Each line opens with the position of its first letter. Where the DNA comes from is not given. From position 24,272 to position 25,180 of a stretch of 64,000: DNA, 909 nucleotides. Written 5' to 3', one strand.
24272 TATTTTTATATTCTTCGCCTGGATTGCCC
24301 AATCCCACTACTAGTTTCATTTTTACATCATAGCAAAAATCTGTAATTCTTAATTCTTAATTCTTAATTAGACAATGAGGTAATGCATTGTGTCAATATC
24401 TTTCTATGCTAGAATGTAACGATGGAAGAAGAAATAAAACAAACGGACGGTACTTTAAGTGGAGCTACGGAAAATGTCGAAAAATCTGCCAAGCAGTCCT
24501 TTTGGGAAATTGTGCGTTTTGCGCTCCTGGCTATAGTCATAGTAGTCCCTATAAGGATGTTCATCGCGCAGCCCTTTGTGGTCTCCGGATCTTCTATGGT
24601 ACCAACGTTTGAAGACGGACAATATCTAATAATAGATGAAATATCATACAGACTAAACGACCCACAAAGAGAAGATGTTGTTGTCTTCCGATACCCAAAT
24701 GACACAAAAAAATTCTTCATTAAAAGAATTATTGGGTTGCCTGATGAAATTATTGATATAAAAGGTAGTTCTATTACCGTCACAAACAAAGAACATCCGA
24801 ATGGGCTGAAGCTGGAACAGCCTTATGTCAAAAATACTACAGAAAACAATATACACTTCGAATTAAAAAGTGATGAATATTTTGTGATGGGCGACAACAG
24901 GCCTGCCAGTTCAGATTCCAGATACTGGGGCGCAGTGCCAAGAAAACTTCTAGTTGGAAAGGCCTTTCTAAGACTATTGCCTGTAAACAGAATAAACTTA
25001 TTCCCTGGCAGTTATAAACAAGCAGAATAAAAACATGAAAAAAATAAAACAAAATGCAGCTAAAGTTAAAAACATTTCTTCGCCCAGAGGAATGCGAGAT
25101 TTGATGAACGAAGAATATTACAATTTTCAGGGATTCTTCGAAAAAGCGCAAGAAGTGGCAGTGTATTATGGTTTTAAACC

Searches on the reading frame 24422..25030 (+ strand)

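Call 78: search_protein_families(library=pfam, proteins=[window:24422-25030:+], max_evalue=0.001)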
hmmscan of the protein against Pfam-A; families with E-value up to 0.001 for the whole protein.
window:24422-25030:+ (202 aa): 2 families
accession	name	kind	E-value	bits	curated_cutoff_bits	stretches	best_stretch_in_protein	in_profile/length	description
PF10502.14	Peptidase_S26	-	5.8e-44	150.4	22.9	1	28-185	2-167/168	Signal peptidase, peptidase S26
PF00717.28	Peptidase_S24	-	1.9e-05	24.7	23.3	1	53-105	39-84/116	Peptidase S24-like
